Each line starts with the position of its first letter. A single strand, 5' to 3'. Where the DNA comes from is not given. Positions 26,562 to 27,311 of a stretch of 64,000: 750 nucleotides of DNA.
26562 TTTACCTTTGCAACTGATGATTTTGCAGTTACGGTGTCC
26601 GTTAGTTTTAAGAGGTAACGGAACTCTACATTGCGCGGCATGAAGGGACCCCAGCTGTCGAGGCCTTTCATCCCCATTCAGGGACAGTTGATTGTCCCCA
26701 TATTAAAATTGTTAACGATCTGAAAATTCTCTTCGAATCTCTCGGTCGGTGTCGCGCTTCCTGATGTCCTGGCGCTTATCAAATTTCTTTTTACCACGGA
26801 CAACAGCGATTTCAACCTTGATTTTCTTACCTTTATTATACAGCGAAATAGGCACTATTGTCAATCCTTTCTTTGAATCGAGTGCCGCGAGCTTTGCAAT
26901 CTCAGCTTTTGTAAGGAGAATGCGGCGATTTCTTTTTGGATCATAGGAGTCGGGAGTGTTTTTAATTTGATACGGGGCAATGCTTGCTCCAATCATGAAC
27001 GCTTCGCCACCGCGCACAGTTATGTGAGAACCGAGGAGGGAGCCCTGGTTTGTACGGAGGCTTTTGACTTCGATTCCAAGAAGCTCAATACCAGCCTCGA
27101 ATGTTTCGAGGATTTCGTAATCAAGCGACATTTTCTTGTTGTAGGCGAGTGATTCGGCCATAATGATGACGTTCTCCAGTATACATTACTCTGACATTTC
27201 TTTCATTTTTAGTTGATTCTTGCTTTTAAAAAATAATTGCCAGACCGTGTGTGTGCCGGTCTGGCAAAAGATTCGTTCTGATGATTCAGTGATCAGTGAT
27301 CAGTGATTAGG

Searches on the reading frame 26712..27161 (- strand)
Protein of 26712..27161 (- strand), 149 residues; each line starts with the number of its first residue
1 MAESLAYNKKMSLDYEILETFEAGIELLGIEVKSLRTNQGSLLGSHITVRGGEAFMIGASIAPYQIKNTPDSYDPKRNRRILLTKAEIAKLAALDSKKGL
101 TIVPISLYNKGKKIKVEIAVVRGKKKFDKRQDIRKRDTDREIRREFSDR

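Call 12: search_protein_families(library=pfam, proteins=[window:26712-27161:-], max_evalue=0.01)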
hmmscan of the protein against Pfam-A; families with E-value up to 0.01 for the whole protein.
window:26712-27161:- (149 aa): 1 family
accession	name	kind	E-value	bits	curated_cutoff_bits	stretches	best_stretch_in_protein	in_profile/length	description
PF01668.23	SmpB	-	1.5e-47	161.5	27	1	6-146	2-141/143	SmpB protein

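Call 24: list_cluster_members(proteins=[P0001, window:26712-27161:-, window:23596-24696:-])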
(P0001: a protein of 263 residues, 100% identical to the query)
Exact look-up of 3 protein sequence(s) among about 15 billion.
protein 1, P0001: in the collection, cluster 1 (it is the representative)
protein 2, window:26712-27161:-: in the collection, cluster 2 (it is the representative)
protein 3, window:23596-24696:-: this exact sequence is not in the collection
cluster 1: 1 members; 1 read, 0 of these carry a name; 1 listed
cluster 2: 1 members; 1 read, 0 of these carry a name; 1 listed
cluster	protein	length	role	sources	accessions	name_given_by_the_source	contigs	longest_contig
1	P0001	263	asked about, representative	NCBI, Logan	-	-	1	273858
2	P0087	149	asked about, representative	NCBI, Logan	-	-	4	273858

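Call 66: find_related_loci(query=window:26712-27161:-, collection=genome_contigs, flank=8000)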
Query window:26712-27161:- (149 aa) in genome_contigs; peptide patterns used: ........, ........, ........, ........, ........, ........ (x = any residue, [..] = any of these).
599 stretches matched a pattern (row limit reached: there are more); 133 encode a relative of the query (tblastn E <= 1e-3); the best 80 are kept; 80 distinct loci.
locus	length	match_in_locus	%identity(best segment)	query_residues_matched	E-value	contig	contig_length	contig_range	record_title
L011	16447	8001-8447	79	1-149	2e-78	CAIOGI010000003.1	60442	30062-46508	MAG: Candidatus Taylorbacteria bacterium isolate Loclat_bin-01970 genome assembly, contig: bin-01970:03/13, whole genome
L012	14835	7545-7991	79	1-149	5e-76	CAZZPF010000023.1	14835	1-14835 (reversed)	MAG TPA_asm: uncultured Candidatus Saccharibacteria bacterium isolate binchicken_co203_538 genome assembly, contig: k141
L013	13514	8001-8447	76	1-149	3e-75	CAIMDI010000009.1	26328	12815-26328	Candidatus Taylorbacteria bacterium isolate KTt_bin-0984 genome assembly, contig: bin-0984:09/36, whole genome shotgun s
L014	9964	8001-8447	77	1-149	2e-75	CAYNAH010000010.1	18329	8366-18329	MAG TPA_asm: uncultured Candidatus Saccharibacteria bacterium isolate SRP342105_co1_464 genome assembly, contig: NODE_40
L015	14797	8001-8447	74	1-149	9e-75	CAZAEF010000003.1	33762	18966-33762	MAG TPA_asm: uncultured Candidatus Saccharibacteria bacterium isolate ERP113451_co3_412 genome assembly, contig: NODE_86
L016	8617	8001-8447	74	1-149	8e-73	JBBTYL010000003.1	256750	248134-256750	MAG: Patescibacteria group bacterium isolate H41-bin140_1 H41_bin140_1_000000000003, whole genome shotgun sequence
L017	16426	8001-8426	68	8-149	1e-65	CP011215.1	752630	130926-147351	MAG: Candidatus Campbellbacteria bacterium GW2011_OD1_34_28 chromosome, complete genome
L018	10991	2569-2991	68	4-144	1e-60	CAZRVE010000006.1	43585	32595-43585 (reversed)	MAG TPA_asm: uncultured Candidatus Saccharibacteria bacterium isolate SRP302447_co1_195 genome assembly, contig: NODE_25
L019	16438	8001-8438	62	4-149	2e-59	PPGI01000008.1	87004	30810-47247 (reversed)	MAG: Candidatus Zambryskibacteria bacterium isolate Amazon_FNV_2010_10_3_1 contig_75_19195729_length_87004_multi_5_in_1_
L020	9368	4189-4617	64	4-146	1e-58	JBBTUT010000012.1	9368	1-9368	MAG: Patescibacteria group bacterium isolate H41-bin067_1 H41_bin067_1_000000000012, whole genome shotgun sequence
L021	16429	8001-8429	64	4-146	2e-58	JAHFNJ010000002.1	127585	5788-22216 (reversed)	MAG: Candidatus Nomurabacteria bacterium isolate nzgw478 NODE_107_length_127586_cov_5.107975, whole genome shotgun seque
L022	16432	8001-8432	65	6-149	3e-58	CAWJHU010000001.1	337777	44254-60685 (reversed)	MAG: Candidatus Nomurabacteria bacterium isolate MFD03726.bin.1.76 genome assembly, contig: contig_15232, whole genome s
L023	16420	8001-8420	64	5-144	3e-57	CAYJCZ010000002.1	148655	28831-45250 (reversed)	MAG TPA_asm: uncultured Candidatus Saccharibacteria bacterium isolate ERP123247_co1_110 genome assembly, contig: NODE_45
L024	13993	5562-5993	62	6-149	3e-57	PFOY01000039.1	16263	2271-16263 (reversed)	MAG: Candidatus Nomurabacteria bacterium CG_4_10_14_0_2_um_filter_30_12 CG_4_10_14_0.2_scaffold_1586_c, whole genome sho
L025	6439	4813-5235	64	4-144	9e-57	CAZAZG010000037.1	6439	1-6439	MAG TPA_asm: uncultured Candidatus Saccharibacteria bacterium isolate SRP128246_co1_329 genome assembly, contig: NODE_33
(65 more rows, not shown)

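Call 73: search_protein_families(library=pfam, proteins=[L015:9901-10257:+, L015:8987-9424:+, L015:10355-10822:+, L015:11025-11339:+, L015:11367-11765:+, L015:12181-13230:+, L013:10143-10991:+, L013:9024-9524:-], max_evalue=0.1)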
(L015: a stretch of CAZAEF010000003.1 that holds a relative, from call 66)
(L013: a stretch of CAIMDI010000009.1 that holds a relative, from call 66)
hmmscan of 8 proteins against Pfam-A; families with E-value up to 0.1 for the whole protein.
L015:9901-10257:+ (119 aa): 1 family
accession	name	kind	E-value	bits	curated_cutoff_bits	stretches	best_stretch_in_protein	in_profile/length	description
PF00072.30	Response_reg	-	0.00083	20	30.2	1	20-83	18-77/111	Response regulator receiver domain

L015:8987-9424:+ (146 aa): 4 families
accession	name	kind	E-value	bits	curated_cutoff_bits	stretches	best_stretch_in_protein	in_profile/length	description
PF13560.12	HTH_31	-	0.00018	22.2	27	1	88-121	7-40/64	Helix-turn-helix domain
PF20432.4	Xre-like-HTH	-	0.0014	19.3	25.8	1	87-124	15-54/63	Antitoxin Xre-like helix-turn-helix domain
PF01381.28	HTH_3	-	0.0045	17.4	23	1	89-119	3-33/55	Helix-turn-helix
PF13443.12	HTH_26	-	0.029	15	22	1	93-119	8-34/63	Cro/C1-type HTH DNA-binding domain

L015:10355-10822:+ (156 aa): 0 families

L015:11025-11339:+ (105 aa): 1 family
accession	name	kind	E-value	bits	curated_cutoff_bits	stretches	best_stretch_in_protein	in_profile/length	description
PF13060.11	DUF3921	-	0.089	13.3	25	0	44-58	6-20/58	Protein of unknown function (DUF3921)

L015:11367-11765:+ (133 aa): 0 families

L015:12181-13230:+ (350 aa): 0 families

L013:10143-10991:+ (283 aa): 0 families

L013:9024-9524:- (166 aa): 0 families
